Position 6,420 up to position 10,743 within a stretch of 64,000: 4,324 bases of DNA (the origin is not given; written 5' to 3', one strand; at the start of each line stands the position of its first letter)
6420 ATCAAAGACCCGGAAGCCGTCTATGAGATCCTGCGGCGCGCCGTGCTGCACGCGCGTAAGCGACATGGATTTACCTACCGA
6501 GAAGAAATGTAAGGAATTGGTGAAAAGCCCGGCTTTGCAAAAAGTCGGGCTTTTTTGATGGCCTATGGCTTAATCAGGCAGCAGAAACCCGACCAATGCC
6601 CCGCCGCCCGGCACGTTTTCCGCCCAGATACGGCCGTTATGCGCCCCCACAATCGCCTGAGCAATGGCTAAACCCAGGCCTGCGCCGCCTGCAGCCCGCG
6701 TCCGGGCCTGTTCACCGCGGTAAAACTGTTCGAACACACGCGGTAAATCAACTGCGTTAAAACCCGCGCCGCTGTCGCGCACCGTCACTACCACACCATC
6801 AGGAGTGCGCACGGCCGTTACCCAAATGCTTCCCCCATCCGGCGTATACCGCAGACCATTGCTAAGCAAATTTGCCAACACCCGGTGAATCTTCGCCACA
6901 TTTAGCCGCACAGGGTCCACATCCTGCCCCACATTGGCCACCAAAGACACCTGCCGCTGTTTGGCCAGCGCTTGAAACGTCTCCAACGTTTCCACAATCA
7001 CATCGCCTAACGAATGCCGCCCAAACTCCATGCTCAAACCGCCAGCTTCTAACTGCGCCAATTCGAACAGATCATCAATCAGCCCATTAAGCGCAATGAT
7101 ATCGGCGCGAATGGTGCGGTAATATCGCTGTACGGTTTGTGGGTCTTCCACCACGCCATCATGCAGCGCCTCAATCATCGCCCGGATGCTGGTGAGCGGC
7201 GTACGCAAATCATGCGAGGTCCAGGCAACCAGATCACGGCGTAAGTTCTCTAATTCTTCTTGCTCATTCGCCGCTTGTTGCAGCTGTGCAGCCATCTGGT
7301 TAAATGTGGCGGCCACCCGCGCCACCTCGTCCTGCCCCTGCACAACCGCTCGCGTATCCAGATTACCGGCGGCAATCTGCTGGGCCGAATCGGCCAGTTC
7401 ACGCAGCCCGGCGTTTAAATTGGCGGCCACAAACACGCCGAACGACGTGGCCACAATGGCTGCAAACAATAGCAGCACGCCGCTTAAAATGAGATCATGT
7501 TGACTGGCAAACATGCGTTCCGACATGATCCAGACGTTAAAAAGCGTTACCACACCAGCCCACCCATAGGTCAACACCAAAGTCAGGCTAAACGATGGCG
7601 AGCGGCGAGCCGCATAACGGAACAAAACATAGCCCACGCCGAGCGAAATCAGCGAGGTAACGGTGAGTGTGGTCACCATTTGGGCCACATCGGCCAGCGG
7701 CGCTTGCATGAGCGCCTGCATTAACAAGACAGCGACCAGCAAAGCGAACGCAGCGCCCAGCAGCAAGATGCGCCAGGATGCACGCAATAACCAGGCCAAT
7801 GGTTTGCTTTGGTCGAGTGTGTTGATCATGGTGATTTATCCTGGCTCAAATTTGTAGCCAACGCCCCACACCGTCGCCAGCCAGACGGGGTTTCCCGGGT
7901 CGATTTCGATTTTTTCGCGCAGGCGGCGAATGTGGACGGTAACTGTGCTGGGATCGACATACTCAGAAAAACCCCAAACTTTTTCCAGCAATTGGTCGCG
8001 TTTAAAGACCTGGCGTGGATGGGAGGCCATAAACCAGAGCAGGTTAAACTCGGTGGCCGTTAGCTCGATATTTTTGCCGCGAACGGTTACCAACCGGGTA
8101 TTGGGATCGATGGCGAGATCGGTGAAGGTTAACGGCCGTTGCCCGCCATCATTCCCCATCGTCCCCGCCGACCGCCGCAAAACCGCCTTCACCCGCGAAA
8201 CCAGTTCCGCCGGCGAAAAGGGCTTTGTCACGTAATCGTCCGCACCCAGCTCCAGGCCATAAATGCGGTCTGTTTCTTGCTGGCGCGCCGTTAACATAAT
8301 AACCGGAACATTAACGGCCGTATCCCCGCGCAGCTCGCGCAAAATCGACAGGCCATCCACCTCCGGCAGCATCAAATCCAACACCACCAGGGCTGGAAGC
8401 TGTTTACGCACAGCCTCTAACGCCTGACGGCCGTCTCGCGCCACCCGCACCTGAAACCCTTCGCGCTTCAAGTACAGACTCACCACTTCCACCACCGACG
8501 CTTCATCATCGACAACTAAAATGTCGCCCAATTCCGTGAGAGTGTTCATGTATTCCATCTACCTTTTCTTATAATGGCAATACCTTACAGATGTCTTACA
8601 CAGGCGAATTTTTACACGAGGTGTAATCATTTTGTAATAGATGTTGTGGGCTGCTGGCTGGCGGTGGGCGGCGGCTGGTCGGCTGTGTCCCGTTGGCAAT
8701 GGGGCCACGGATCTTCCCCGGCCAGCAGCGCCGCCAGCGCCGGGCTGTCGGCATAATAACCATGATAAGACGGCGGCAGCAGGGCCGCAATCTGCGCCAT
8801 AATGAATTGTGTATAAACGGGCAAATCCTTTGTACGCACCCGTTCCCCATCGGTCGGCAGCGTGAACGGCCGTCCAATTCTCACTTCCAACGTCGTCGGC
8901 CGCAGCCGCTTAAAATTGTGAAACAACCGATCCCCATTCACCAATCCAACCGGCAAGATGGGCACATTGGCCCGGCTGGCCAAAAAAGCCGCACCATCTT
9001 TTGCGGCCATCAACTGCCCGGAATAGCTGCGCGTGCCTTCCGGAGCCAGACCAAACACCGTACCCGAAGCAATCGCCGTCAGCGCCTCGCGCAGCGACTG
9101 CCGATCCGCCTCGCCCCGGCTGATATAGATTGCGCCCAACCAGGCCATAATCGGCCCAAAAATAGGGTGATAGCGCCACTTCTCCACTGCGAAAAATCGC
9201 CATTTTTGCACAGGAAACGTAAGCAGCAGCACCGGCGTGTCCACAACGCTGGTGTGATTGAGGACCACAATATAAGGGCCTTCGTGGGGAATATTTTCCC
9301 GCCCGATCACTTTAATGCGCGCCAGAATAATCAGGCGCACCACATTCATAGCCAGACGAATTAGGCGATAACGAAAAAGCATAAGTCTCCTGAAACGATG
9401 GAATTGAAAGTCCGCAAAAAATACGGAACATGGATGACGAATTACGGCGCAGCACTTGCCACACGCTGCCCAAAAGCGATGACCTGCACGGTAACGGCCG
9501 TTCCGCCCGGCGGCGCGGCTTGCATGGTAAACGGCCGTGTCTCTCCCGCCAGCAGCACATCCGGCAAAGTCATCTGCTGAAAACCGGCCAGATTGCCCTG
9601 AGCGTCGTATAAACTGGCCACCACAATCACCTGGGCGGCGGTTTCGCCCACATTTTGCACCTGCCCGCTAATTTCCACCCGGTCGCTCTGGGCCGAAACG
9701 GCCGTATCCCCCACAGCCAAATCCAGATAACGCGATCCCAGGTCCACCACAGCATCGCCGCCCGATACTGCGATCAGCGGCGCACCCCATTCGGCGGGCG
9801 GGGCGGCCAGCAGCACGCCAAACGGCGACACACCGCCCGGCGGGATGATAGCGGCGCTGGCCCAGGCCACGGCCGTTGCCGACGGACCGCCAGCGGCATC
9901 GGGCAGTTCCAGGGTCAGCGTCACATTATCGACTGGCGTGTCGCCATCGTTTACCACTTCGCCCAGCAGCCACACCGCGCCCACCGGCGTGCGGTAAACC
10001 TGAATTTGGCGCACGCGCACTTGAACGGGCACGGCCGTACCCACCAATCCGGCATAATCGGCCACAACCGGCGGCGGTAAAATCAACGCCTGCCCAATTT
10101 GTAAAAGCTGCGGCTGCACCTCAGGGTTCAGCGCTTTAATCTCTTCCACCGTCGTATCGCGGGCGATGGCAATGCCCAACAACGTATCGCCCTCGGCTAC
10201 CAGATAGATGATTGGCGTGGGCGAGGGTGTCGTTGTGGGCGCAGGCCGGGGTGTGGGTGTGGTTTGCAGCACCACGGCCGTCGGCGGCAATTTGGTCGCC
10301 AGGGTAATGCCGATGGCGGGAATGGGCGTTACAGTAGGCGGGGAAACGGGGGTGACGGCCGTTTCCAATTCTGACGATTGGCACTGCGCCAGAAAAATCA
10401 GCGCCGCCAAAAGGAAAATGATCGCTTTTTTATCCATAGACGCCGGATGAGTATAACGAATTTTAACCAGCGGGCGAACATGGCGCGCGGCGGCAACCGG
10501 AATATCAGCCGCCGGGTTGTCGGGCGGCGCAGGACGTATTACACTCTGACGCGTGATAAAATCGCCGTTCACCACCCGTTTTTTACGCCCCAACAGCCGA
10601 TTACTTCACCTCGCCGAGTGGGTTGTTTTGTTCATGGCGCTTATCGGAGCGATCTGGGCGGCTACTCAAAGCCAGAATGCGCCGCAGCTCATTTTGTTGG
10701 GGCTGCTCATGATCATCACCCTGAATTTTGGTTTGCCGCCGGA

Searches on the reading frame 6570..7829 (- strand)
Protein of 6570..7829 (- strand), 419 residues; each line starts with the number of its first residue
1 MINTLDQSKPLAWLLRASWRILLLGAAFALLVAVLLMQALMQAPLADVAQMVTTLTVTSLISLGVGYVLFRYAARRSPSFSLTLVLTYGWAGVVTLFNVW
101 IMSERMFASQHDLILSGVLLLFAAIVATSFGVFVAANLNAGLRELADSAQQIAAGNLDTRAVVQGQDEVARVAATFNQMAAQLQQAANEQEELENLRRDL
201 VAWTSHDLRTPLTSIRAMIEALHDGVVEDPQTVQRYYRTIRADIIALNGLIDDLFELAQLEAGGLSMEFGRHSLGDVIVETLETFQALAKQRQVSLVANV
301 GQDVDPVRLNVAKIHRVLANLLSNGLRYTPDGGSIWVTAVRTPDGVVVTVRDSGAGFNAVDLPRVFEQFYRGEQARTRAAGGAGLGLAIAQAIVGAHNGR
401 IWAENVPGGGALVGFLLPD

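Call 69: search_protein_families(library=pfam, proteins=[window:6570-7829:-], max_evalue=0.00001)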
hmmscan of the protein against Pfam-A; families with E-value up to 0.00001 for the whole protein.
window:6570-7829:- (419 aa): 3 families
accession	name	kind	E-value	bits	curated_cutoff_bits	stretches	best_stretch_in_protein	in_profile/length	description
PF02518.31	HATPase_c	-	3.3e-26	92.3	26.4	1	313-418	5-108/111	Histidine kinase-, DNA gyrase B-, and HSP90-like ATPase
PF00672.30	HAMP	-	1.5e-14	54.4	25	1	133-185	1-53/53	HAMP domain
PF00512.31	HisKA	-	3.5e-14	53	26.9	1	197-263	2-66/66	His Kinase A (phospho-acceptor) domain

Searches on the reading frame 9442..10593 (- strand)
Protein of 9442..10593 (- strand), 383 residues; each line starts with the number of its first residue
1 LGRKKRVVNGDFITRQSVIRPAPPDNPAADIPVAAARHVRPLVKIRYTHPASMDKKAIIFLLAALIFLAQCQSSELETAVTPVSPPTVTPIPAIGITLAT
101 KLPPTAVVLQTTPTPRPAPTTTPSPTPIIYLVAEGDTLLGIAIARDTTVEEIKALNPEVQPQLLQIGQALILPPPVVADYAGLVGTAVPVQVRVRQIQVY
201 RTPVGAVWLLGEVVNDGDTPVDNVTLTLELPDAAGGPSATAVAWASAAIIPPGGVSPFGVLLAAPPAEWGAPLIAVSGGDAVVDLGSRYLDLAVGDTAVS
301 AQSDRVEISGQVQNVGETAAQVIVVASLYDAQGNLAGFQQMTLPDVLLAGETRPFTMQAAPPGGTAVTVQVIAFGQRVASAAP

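Call 10: search_protein_families(library=pfam, proteins=[window:9442-10593:-], max_evalue=0.01)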
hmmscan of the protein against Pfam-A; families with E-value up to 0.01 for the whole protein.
window:9442-10593:- (383 aa): 3 families
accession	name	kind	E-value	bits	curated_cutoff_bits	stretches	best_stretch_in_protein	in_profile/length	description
PF01476.26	LysM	-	1.1e-07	32.1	20.9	1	130-173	1-43/43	LysM domain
PF11906.13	DUF3426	-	0.00024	21.6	27.7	0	157-241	26-103/147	Protein of unknown function (DUF3426)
PF23457.1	LysM2_NFP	-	0.0037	17.7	36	1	147-173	28-54/56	NFP LysM2 domain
